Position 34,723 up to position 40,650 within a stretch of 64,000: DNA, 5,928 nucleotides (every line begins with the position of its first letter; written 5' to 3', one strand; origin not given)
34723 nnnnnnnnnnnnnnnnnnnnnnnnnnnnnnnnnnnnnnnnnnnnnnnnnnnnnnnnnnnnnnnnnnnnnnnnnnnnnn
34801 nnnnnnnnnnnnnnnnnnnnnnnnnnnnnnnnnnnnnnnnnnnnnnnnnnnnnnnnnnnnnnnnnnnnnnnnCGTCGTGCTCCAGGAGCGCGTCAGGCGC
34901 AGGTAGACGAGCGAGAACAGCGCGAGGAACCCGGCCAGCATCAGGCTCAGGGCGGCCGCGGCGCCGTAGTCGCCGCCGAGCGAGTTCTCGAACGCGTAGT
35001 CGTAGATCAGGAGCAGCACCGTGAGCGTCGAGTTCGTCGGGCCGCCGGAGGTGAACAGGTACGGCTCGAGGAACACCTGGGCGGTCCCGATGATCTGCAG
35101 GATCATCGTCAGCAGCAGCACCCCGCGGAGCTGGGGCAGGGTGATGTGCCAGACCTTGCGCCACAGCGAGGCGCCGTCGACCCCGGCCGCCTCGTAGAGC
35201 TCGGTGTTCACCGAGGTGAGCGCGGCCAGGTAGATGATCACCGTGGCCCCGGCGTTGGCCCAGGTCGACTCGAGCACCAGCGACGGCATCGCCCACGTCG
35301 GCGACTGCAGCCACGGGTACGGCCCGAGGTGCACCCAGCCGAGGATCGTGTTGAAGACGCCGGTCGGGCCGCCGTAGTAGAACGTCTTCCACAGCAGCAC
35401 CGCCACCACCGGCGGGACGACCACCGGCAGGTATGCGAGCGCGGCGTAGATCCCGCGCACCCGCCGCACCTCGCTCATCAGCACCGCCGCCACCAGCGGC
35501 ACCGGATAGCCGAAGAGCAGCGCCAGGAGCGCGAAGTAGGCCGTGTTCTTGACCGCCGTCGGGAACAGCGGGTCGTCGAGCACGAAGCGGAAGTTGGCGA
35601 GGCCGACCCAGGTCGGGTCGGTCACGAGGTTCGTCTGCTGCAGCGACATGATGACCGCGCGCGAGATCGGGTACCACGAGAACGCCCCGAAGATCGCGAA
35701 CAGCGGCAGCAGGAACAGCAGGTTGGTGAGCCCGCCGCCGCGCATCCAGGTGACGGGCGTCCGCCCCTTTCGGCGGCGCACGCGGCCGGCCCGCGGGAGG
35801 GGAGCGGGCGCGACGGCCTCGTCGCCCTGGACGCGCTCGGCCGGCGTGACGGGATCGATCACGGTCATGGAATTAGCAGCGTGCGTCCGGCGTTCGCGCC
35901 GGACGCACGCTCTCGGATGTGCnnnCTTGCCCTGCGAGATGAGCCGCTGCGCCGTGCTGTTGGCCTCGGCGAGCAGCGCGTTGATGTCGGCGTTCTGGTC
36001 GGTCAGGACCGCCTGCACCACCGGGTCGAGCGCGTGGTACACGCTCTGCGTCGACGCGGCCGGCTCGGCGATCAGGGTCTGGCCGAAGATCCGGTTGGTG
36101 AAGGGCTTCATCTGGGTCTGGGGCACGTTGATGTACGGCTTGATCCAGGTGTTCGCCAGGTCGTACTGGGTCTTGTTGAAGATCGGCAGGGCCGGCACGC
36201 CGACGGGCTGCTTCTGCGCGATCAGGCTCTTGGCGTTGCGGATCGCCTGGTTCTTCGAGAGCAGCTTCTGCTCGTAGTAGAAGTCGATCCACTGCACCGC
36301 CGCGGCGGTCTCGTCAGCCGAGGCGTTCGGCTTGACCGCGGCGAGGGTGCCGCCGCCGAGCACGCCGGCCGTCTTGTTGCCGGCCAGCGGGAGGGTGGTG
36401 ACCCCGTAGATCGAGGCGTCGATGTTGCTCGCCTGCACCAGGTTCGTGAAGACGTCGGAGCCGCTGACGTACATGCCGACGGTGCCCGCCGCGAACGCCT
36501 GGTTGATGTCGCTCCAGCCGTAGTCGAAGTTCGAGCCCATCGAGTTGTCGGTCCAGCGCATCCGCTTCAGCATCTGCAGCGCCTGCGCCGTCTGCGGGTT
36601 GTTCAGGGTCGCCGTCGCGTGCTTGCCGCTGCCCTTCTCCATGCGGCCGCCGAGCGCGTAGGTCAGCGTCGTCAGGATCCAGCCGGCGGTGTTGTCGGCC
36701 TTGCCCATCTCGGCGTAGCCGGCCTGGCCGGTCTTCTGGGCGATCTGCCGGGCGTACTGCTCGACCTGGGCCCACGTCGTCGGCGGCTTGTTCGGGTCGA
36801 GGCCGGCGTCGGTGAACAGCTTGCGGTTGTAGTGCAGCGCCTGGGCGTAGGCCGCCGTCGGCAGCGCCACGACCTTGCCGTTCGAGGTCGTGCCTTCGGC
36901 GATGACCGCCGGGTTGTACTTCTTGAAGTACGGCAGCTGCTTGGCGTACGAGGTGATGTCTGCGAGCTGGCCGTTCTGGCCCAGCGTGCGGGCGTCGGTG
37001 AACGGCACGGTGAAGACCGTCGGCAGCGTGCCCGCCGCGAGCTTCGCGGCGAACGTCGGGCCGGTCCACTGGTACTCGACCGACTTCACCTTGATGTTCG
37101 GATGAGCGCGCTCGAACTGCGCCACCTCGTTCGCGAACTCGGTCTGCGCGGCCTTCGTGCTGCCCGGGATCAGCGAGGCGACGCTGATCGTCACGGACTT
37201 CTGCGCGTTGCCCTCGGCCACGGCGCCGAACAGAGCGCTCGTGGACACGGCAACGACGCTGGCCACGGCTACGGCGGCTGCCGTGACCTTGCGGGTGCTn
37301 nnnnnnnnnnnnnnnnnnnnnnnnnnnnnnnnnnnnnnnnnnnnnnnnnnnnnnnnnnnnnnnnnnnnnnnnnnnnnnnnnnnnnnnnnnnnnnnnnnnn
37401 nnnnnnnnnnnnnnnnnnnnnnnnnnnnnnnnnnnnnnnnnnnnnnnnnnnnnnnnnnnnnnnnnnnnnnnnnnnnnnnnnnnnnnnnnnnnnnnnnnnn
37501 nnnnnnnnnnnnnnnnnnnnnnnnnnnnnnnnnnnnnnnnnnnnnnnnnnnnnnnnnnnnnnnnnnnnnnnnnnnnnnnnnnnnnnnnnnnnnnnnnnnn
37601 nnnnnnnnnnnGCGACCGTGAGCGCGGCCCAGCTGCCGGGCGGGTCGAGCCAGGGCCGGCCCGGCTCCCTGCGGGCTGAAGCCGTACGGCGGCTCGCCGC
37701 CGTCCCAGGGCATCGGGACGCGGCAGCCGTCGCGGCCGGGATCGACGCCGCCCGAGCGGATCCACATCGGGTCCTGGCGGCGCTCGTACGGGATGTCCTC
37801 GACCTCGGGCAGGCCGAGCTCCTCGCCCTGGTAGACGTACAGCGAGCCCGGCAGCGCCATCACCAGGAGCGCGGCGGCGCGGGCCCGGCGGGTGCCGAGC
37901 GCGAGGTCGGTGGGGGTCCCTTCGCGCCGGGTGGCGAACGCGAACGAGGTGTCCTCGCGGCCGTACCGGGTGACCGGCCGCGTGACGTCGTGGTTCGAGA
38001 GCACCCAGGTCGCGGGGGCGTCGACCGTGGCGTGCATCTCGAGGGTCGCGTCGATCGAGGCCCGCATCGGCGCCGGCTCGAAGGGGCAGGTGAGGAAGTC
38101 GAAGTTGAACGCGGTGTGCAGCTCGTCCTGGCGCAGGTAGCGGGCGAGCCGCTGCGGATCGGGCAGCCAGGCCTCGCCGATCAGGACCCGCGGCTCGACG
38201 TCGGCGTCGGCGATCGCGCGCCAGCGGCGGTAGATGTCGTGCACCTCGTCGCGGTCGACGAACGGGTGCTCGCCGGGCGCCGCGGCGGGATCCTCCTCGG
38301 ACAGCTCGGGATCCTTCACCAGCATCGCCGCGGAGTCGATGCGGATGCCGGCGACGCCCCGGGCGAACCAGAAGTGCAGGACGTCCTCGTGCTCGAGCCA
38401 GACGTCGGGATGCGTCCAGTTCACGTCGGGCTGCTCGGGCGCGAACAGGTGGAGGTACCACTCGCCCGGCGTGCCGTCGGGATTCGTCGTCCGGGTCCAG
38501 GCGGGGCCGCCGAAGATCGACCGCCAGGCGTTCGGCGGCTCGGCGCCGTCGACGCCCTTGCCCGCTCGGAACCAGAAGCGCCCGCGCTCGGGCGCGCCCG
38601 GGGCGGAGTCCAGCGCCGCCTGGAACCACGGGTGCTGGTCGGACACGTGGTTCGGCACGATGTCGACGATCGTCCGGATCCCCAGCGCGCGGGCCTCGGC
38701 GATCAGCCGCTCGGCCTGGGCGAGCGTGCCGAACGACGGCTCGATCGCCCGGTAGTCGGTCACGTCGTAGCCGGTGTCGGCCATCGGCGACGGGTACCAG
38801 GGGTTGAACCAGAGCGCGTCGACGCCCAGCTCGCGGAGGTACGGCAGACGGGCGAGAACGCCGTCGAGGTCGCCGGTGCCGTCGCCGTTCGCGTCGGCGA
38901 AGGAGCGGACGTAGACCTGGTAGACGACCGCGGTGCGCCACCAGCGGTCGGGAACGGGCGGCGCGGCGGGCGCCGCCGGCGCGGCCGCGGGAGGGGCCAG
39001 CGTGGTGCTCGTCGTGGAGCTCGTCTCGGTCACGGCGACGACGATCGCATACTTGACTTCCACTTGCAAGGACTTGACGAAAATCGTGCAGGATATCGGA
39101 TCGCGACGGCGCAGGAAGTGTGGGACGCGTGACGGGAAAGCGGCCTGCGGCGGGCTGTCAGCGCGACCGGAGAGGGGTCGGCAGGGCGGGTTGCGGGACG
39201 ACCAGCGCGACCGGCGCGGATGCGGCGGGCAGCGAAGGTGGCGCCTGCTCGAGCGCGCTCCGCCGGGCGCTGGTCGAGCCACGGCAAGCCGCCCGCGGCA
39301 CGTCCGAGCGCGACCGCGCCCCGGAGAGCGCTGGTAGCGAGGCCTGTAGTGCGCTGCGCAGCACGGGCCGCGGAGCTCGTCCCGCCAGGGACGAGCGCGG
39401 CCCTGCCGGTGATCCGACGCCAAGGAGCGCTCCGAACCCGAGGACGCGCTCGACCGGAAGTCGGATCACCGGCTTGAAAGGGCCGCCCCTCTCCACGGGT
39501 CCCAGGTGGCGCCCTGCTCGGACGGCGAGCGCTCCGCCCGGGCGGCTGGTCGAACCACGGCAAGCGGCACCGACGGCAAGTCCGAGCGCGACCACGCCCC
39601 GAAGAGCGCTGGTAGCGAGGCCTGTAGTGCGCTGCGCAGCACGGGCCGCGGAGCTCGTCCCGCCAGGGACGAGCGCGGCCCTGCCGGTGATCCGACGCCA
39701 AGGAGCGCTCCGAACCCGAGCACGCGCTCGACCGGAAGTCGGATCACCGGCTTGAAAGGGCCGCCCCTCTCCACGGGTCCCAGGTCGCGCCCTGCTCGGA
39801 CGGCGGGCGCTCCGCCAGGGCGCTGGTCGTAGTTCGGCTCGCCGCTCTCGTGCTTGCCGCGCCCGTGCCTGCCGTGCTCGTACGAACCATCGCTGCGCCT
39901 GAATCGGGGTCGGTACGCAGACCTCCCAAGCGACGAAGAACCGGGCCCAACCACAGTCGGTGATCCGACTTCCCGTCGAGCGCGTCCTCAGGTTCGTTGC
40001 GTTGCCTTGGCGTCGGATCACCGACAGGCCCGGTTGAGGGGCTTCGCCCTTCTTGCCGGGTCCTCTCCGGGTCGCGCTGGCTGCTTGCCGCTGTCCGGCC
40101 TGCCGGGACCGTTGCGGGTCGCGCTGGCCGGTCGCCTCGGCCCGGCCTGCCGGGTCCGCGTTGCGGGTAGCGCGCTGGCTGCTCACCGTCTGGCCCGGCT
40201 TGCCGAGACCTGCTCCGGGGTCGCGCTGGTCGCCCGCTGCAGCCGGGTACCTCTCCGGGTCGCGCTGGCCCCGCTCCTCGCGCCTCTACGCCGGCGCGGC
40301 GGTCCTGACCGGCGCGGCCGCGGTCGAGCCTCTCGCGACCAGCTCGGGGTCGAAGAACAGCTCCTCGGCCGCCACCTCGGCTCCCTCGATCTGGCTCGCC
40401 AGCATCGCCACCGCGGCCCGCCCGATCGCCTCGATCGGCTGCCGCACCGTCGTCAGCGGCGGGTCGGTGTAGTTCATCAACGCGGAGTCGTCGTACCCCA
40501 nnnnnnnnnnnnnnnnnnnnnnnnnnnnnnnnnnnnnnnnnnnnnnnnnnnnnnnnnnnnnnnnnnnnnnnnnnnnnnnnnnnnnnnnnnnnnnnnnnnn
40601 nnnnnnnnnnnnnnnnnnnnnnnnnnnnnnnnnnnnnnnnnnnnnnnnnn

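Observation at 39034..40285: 1.25-kb noncoding region with a highly structured 274-bp tandem repeat, an inverted third copy of its stem-loop module, and a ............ motif array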

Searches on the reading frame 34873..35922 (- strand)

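Call 81: search_protein_families(library=pfam, proteins=[window:34873-35922:-], max_evalue=0.00001)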
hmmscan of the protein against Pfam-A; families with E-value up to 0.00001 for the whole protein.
window:34873-35922:- (350 aa): 1 family
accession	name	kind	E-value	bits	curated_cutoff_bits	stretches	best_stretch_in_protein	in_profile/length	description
PF00528.27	BPD_transp_1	-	8.5e-20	71.7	26.4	1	138-345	1-180/184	Binding-protein-dependent transport system inner membrane component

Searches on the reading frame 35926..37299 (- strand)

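Call 81: search_protein_families(library=pfam, proteins=[window:35926-37299:-], max_evalue=0.00001)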
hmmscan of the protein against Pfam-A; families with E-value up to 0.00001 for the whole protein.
window:35926-37299:- (458 aa): 1 family
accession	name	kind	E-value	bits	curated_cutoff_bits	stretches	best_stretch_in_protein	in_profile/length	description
PF01547.30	SBP_bac_1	-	1.2e-25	91.6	26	1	52-343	7-302/307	Bacterial extracellular solute-binding protein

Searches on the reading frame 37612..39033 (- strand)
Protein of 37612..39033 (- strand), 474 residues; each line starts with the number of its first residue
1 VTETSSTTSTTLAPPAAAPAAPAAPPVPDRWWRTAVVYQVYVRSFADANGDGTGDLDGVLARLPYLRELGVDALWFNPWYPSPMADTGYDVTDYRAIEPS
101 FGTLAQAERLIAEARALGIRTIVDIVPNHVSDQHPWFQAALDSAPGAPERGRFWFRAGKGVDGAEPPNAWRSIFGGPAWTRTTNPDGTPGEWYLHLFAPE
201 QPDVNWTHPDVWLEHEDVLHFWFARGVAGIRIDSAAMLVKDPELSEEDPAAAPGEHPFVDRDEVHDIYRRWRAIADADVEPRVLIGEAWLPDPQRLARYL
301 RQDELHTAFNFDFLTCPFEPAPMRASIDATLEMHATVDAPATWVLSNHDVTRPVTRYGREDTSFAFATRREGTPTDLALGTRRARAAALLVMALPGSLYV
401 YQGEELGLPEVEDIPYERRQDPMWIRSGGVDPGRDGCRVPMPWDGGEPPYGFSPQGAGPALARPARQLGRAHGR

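Call 71: search_protein_families(library=pfam, proteins=[window:37612-39033:-], max_evalue=0.01)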
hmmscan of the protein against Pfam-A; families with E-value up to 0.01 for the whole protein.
window:37612-39033:- (474 aa): 1 family
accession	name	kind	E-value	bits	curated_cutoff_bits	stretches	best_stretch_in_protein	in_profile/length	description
PF00128.31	Alpha-amylase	-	5.5e-88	296.6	22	1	39-453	1-399/446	Alpha amylase, catalytic domain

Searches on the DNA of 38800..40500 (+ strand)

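Call 5: search_rna_families(source=window, start=38800, end=40500, threshold=evalue, max_evalue=10)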
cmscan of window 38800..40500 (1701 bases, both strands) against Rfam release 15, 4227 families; matches with E-value up to 10: 1.
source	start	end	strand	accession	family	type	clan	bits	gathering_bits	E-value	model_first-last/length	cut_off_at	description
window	40411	40460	-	RF01276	sR53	Gene; snRNA; snoRNA; CD-box;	-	12.6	49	6.8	1-60/60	no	Small nucleolar RNA sR53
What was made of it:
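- On Any described RNA family (Rfam 15): Nothing relevant at E <= 10 in the window region (call 5).
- There is no Rfam match at E <= 10 in the window (call 5).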

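Call 49: build_rna_model(alignment_id=A2)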
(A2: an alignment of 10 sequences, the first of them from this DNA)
Model R1 built from alignment A2 (10 sequences, 148 columns); structure: RNAalifold consensus.
model positions 140; base pairs 34; branch points 2; effective number of sequences 1.98; information 0.59 bits per position. Calibrated on 0.2 Mb of random sequence (short: E-values are rough).
structure used (alignment columns):
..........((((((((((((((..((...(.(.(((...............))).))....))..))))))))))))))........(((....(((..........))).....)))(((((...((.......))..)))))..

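Call 50: search_with_rna_model(model_id=R1, sources=[window, L001, L002, L003, L004, L005, L006, L007, L008, L009, L010, L011, L012, L013, L014, L015, L016, L017, L018, L019, L020], max_evalue=1)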
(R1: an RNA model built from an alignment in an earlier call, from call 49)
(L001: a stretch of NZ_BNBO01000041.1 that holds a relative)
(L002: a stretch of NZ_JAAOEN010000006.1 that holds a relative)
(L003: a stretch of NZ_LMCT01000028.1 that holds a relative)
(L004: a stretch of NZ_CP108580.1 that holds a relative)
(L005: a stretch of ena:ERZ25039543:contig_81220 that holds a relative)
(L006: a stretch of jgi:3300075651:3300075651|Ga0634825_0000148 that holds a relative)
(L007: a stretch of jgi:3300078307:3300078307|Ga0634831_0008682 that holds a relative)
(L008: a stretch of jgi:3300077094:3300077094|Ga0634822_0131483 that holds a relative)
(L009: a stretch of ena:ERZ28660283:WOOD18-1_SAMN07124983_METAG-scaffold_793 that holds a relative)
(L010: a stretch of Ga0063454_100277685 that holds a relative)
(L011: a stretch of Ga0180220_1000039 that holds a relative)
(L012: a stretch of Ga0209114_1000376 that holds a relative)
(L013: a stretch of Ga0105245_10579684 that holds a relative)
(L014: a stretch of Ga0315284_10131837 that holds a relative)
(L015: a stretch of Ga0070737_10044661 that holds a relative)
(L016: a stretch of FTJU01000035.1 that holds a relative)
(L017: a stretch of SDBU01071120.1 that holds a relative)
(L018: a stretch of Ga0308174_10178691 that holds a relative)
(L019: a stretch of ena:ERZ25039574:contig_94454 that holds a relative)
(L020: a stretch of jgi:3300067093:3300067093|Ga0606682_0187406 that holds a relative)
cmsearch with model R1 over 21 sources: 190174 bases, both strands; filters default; matches with E-value up to 1: 39.
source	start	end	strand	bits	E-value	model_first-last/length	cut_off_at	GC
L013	940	1080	+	142.7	6.2e-25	1-140/140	no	0.66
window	39892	40035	-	140.6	1.6e-24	1-140/140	no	0.65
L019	7664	7803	+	137.4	6.3e-24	1-140/140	no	0.67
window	39395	39535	+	133.2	3.9e-23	1-140/140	no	0.74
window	39673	39813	+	129.1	2.3e-22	1-140/140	no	0.74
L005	8040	8176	-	120.2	1.1e-20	1-140/140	no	0.71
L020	1216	1356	-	118.6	2.1e-20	1-140/140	no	0.74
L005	6376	6516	+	117.2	3.9e-20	1-140/140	no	0.61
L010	854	993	-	109.7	1e-18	1-140/140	no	0.68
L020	998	1136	+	99.6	8e-17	1-140/140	no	0.7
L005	8092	8223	+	32.5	0.00034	1-140/140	no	0.7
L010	906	1024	+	30.3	0.00091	1-140/140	no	0.68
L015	867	1001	+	28.8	0.0017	1-140/140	no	0.65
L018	1139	1274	-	27.9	0.0026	1-140/140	no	0.69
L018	1189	1305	+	26.2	0.0054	1-140/140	no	0.71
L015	879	941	-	25.3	0.008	13-77/140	no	0.65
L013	909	1028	-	24.9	0.0094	1-140/140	no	0.68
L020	1278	1346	+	24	0.014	11-79/140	no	0.7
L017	3069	3157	+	23.2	0.019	1-82/140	3'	0.66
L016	107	250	+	23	0.021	1-140/140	no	0.66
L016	54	197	-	23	0.021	1-140/140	no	0.66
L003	5239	5375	+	22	0.032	1-140/140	no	0.69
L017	3035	3157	-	21.4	0.043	8-140/140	5'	0.63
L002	3039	3212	+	21.2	0.047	1-140/140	no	0.64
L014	59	207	+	20.6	0.06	1-140/140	no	0.65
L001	3464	3536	-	18.9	0.13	11-79/140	no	0.75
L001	3464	3536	+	17.5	0.23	11-79/140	no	0.75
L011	3649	3718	-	16.3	0.39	14-76/140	no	0.71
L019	7633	7751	-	16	0.44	1-140/140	no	0.66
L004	244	310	-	15.8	0.49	14-76/140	no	0.76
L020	1008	1077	-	15.8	0.49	11-79/140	no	0.74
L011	3649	3718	+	15.6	0.53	14-76/140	no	0.71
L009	5087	5199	-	15.2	0.63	1-140/140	no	0.68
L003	5249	5315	-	14.8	0.75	14-76/140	no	0.64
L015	960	1035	-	14.7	0.77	1-140/140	no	0.67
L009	10462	10587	-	14.5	0.84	1-140/140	no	0.68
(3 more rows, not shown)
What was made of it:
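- On REP/BIME-RAYT system: The window has 1 locus in 64 kb (call 50).
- A covariance model scores these copies at 100-143 bits, but they were its training set (calls 49, 50).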

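Call 57: search_dna_similar(query=window:39100-40290:+, collection=plasmids, mode=distant, max_rows=10)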
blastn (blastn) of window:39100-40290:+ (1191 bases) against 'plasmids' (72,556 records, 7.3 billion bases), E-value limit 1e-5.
No match.

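Call 58: search_dna_similar(query=window:39100-40290:+, collection=phages, mode=distant, max_rows=10)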
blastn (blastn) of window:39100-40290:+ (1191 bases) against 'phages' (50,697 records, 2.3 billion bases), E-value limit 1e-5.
No match.
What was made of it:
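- Plasmid and phage collections give no match (calls 57, 58).
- Tried and rejected: Plasmid or phage origin: no blastn match (calls 57, 58).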

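Call 83: search_rna_families(sources=[L010, L013, L020, L005], threshold=evalue, max_evalue=1)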
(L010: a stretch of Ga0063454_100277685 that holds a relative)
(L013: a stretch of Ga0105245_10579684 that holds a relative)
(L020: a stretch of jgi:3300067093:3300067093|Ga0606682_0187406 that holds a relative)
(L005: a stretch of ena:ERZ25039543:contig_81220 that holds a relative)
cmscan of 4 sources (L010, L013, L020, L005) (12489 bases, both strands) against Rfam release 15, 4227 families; matches with E-value up to 1: 4.
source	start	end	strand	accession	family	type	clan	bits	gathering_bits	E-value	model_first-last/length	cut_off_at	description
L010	914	985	-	RF03934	mir-m107-1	Gene; miRNA;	-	35.4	83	0.0016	1-65/65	no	mir-m107-1 microRNA precursor family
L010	914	985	+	RF03934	mir-m107-1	Gene; miRNA;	-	34.9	83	0.0022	1-65/65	no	mir-m107-1 microRNA precursor family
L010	914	985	+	RF03582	mir-m22-1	Gene; miRNA;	-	26.4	80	0.76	1-67/67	no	mir-m22-1 microRNA precursor family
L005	7555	7603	-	RF01274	sR45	Gene; snRNA; snoRNA; CD-box;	-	21.4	40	0.4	1-55/55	no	Small nucleolar RNA sR45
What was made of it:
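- On Any described RNA family (Rfam 15): Only sub-threshold miRNA-precursor hits to the L010 hairpin (35 bits against a gathering score of 83; call 83).
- Rfam finds nothing (calls 5, 83). Other copies give only sub-threshold miRNA-like hairpin hits (call 83).
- Tried and rejected: Known RNA family: Rfam gave nothing (calls 5, 83).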

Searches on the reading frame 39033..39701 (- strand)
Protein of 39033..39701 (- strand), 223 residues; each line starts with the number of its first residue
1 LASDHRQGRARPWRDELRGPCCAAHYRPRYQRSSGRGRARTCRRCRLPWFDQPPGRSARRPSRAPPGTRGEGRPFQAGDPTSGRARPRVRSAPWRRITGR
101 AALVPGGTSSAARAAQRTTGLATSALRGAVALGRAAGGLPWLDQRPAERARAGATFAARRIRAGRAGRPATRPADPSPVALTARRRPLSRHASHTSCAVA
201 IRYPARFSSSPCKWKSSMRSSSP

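Call 71: search_protein_families(library=pfam, proteins=[window:39033-39701:-], max_evalue=0.01)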
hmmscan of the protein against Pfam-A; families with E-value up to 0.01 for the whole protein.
window:39033-39701:- (223 aa): 0 families
